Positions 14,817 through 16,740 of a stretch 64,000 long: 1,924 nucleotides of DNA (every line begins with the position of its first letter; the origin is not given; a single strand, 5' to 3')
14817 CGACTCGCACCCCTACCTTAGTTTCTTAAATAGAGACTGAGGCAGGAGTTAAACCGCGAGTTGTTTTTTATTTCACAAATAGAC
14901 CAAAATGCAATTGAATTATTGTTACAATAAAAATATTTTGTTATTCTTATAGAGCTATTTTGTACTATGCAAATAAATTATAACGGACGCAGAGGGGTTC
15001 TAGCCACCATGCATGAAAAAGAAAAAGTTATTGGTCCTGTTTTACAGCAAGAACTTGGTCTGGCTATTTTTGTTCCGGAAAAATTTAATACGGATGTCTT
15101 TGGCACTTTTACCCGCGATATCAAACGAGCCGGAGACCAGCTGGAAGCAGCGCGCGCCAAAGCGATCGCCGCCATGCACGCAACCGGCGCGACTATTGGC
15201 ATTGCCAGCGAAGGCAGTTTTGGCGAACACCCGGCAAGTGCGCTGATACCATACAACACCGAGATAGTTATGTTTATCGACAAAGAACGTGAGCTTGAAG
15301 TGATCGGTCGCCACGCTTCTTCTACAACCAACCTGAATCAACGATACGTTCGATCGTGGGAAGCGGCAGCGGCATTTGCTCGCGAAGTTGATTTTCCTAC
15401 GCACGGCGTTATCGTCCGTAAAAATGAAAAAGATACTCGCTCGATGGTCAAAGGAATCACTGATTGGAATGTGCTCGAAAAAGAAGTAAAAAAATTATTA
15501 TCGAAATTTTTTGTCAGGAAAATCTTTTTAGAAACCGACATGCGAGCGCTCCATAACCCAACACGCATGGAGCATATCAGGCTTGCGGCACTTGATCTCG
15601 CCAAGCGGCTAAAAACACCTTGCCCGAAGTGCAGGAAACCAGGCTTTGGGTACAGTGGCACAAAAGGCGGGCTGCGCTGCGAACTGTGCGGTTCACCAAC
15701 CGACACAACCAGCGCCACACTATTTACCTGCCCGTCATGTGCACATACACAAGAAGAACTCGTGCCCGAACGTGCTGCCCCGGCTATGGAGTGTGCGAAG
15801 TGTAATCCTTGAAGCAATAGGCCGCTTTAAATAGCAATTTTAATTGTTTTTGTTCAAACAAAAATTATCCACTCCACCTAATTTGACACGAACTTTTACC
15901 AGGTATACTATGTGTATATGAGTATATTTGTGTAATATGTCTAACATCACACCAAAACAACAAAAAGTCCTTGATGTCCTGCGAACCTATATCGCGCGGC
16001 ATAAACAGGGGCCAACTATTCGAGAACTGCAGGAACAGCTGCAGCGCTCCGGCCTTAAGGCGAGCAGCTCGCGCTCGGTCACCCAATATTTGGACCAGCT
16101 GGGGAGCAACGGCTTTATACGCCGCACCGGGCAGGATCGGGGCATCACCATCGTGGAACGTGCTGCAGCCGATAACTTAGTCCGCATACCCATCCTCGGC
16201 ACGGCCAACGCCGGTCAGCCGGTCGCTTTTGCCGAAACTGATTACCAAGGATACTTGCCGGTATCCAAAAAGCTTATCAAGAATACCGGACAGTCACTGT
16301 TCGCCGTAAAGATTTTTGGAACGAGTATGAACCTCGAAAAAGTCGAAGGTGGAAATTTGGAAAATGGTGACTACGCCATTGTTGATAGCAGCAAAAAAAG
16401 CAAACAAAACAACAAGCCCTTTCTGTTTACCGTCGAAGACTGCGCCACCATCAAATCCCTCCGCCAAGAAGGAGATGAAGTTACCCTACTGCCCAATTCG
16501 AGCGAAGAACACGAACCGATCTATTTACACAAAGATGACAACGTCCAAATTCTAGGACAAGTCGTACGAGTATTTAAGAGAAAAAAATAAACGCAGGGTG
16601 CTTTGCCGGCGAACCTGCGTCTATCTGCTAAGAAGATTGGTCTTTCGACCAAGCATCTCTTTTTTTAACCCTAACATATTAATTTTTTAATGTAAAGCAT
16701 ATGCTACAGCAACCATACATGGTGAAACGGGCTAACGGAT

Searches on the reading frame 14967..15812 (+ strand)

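Call 101: search_protein_families(library=pfam, proteins=[window:14967-15812:+], max_evalue=0.0001)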
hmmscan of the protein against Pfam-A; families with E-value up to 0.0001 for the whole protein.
window:14967-15812:+ (281 aa): 1 family
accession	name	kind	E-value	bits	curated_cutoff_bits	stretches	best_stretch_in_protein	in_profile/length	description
PF20376.4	DUF6671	-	8.2e-62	209.2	23.8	1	65-281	1-217/217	Domain of unknown function (DUF6671)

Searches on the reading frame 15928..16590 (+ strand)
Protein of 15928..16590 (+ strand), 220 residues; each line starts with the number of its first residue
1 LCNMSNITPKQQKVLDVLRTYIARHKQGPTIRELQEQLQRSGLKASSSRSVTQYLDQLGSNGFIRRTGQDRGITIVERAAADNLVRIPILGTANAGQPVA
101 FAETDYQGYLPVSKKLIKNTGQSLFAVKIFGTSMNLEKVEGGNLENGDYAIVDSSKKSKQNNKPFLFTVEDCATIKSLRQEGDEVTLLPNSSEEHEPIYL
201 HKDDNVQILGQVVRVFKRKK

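Call 101: search_protein_families(library=pfam, proteins=[window:15928-16590:+], max_evalue=0.0001)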
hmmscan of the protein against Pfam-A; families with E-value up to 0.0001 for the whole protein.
window:15928-16590:+ (220 aa): 2 families
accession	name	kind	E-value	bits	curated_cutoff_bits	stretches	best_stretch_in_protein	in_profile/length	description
PF00717.28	Peptidase_S24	-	8.5e-21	74.3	23.3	1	88-213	1-116/116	Peptidase S24-like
PF01726.22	LexA_DNA_bind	-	1.7e-09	37.8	23.7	1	4-67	1-59/65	LexA DNA binding domain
